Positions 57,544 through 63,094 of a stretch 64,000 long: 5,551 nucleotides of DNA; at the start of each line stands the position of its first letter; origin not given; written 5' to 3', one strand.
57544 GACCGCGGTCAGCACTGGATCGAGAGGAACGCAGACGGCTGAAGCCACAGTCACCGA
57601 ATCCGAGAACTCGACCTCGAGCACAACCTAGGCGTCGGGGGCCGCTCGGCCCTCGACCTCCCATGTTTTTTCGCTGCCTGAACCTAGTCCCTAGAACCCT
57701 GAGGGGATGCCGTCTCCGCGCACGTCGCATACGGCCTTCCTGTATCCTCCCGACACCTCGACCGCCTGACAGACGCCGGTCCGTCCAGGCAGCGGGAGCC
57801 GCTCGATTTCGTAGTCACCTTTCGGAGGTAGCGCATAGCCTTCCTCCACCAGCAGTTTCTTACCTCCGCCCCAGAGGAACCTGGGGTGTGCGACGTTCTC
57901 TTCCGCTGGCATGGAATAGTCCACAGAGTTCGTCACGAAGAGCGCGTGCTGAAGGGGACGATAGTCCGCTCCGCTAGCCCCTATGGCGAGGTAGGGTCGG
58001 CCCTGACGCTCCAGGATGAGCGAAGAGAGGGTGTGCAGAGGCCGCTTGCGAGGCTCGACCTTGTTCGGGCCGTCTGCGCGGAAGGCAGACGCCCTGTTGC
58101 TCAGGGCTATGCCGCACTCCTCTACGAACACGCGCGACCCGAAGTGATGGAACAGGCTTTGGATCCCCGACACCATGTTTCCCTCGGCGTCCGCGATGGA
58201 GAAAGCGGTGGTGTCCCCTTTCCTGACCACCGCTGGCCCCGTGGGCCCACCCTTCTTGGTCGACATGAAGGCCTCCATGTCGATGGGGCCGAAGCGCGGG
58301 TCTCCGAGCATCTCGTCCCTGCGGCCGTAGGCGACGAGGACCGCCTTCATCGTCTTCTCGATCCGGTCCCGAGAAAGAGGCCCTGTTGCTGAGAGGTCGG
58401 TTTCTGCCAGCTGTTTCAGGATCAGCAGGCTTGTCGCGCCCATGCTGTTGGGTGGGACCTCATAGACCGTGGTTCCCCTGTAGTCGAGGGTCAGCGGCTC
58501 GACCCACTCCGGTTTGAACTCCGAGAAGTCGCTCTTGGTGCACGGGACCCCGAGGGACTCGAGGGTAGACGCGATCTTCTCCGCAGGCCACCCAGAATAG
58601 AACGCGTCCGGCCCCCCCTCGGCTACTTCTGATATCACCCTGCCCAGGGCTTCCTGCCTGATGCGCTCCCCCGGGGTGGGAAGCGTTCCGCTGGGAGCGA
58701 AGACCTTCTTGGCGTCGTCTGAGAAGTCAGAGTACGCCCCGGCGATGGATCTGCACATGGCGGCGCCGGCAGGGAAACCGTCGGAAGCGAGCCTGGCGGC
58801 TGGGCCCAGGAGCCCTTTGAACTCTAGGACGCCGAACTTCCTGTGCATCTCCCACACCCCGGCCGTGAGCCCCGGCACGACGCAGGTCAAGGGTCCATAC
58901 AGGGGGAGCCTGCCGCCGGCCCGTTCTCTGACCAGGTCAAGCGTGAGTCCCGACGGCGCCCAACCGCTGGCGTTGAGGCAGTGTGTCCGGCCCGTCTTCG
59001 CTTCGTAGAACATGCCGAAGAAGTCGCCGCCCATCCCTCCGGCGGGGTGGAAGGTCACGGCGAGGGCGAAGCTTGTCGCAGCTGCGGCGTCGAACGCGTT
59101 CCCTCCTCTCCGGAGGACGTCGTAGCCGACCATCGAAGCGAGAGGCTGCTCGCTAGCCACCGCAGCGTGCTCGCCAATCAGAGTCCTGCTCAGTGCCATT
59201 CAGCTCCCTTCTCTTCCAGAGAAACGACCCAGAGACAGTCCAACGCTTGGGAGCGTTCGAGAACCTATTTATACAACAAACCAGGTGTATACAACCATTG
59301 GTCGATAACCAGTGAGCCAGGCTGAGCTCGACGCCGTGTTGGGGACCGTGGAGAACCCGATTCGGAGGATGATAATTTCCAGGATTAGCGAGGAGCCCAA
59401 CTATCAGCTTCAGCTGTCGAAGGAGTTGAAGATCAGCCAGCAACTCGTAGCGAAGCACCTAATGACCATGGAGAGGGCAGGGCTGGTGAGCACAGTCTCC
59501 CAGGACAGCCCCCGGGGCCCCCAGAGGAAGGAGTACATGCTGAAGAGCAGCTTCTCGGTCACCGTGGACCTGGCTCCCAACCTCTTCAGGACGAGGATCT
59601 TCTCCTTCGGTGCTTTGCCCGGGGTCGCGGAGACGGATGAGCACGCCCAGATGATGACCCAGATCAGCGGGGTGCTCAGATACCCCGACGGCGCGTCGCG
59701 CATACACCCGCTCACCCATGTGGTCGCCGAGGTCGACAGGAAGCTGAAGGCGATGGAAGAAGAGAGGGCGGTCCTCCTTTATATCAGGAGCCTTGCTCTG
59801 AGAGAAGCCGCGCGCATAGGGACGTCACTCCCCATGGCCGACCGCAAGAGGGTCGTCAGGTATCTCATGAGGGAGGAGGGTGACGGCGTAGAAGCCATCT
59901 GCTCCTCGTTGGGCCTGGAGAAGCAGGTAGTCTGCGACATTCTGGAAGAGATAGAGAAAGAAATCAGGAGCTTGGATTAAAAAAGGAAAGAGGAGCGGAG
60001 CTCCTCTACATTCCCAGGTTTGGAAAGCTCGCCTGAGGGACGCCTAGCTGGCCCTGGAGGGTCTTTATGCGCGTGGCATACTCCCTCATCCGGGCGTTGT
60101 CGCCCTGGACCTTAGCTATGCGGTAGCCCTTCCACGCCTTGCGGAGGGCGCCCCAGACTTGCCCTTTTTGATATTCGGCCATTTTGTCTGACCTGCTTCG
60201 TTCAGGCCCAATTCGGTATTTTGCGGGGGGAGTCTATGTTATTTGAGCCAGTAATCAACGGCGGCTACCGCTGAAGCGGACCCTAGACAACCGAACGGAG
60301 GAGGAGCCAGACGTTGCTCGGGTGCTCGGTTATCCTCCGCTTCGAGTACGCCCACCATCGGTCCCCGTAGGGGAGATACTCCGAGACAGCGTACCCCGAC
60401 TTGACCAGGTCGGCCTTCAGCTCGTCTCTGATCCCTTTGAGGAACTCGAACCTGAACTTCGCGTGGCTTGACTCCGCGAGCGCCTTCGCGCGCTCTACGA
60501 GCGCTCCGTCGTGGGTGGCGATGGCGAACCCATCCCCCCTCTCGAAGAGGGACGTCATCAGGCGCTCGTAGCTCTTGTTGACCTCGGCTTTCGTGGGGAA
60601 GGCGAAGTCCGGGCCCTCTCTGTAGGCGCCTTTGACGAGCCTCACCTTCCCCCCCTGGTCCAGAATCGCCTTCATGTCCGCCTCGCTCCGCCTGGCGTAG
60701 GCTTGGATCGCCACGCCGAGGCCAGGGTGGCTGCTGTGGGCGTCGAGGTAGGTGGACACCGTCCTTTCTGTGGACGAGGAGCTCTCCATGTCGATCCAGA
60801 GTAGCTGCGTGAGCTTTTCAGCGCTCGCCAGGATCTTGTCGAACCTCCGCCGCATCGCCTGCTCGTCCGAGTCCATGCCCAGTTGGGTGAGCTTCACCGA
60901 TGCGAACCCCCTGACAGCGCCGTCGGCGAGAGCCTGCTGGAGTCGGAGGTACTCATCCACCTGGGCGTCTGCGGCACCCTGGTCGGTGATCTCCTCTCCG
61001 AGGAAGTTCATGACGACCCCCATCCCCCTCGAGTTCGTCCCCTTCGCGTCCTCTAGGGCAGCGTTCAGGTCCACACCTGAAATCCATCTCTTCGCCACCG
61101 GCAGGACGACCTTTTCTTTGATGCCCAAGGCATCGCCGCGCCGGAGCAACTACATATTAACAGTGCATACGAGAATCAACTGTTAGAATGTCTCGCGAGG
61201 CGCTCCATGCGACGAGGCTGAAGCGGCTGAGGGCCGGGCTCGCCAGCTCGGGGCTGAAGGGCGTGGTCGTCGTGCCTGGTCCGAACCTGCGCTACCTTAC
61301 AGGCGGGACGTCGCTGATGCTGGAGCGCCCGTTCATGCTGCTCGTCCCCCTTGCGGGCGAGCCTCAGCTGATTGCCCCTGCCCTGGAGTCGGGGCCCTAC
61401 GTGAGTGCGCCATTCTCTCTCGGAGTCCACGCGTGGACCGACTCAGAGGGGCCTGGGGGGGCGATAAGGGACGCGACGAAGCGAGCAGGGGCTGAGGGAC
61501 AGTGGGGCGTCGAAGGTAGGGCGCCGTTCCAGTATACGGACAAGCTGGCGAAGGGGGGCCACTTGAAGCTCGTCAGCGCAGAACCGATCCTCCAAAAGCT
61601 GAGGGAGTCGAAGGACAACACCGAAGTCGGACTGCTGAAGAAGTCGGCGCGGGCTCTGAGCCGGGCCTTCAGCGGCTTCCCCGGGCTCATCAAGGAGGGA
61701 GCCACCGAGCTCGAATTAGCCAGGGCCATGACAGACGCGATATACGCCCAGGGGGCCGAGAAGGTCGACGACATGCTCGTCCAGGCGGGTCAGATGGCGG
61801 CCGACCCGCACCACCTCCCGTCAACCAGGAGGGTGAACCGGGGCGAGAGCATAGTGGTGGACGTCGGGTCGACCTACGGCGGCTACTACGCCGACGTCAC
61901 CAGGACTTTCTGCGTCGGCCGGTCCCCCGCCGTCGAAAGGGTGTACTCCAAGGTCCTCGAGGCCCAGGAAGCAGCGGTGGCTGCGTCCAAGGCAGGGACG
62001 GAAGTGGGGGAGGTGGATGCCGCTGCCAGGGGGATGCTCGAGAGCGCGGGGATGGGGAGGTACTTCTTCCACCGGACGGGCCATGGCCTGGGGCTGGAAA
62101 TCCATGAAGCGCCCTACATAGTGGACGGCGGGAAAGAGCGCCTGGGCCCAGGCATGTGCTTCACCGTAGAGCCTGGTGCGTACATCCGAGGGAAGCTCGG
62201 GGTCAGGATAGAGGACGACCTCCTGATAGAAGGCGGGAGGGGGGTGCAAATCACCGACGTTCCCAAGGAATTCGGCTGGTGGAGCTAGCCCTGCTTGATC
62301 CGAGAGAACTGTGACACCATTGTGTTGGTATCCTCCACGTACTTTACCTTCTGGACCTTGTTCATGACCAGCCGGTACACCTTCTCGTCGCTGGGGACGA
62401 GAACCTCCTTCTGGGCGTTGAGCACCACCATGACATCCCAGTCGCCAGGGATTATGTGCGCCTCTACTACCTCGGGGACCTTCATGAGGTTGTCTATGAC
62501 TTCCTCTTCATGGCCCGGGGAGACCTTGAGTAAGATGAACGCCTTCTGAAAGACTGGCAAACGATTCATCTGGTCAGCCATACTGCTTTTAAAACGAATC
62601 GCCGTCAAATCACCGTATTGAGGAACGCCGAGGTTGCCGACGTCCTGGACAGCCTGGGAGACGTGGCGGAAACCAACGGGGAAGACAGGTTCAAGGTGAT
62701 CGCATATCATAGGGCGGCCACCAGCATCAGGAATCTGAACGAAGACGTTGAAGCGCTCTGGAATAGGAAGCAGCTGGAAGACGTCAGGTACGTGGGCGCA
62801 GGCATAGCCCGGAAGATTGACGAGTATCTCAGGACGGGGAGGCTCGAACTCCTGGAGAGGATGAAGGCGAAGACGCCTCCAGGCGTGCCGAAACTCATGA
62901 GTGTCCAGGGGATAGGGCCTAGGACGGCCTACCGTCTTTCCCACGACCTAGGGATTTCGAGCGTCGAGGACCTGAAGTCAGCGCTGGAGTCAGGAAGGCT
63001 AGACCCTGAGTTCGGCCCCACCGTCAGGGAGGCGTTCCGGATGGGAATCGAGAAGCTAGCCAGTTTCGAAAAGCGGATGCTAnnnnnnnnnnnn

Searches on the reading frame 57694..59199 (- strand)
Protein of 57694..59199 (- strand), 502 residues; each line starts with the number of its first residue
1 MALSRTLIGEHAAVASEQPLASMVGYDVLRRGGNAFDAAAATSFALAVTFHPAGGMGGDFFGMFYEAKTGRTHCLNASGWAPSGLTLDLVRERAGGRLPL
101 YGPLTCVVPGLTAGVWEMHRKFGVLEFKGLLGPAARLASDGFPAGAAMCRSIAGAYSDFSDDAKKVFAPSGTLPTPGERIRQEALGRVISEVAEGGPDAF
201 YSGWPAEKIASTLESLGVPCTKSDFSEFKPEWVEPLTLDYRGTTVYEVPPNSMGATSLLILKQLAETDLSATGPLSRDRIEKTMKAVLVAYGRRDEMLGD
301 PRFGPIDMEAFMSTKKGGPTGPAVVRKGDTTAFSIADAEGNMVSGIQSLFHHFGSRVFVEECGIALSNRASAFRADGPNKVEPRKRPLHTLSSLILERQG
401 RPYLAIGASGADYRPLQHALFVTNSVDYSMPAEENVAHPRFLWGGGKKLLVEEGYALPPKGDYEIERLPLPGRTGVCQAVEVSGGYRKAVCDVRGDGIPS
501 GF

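Call 77: search_protein_families(library=pfam, proteins=[window:57694-59199:-], max_evalue=0.00001)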
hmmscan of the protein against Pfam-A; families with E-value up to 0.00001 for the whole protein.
window:57694-59199:- (502 aa): 1 family
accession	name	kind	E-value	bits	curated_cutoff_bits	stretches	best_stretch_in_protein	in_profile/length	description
PF01019.26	G_glu_transpept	-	1.7e-100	337.8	27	1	27-455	2-465/512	Gamma-glutamyltranspeptidase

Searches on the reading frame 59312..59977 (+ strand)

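Call 77: search_protein_families(library=pfam, proteins=[window:59312-59977:+], max_evalue=0.00001)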
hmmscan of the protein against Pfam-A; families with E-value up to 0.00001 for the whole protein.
window:59312-59977:+ (222 aa): 3 families
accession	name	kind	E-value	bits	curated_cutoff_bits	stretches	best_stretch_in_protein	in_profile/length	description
PF01022.26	HTH_5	-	6.7e-07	29.5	22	1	15-60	1-46/47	Bacterial regulatory protein, arsR family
PF12802.13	MarR_2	-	2.2e-06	28.1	27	0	24-63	13-54/61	MarR family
PF12840.13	HTH_20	-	3.1e-06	27.5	27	0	14-61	2-50/51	Helix-turn-helix domain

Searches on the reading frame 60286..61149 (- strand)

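Call 77: search_protein_families(library=pfam, proteins=[window:60286-61149:-], max_evalue=0.00001)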
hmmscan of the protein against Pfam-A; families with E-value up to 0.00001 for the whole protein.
window:60286-61149:- (288 aa): 1 family
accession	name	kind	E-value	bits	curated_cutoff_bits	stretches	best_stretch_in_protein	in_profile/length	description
PF01619.24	Pro_dh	-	5.1e-27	95.6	27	1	32-276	2-269/278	Proline dehydrogenase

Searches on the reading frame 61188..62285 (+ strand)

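Call 77: search_protein_families(library=pfam, proteins=[window:61188-62285:+], max_evalue=0.00001)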
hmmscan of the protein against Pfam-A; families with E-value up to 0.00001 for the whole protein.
window:61188-62285:+ (366 aa): 2 families
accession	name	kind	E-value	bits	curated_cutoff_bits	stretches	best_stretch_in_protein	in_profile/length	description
PF00557.29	Peptidase_M24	-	8.3e-58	196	23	1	149-347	2-206/208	Metallopeptidase family M24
PF01321.24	Creatinase_N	-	1e-11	45.9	22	1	10-140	1-127/128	Creatinase/Prolidase N-terminal domain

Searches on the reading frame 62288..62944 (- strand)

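Call 77: search_protein_families(library=pfam, proteins=[window:62288-62944:-], max_evalue=0.00001)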
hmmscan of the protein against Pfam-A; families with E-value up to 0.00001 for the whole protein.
window:62288-62944:- (219 aa): 1 family
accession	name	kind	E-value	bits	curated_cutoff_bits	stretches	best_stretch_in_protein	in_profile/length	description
PF01037.27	AsnC_trans_reg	-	7.4e-11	42.2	25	1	137-211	1-70/73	Lrp/AsnC ligand binding domain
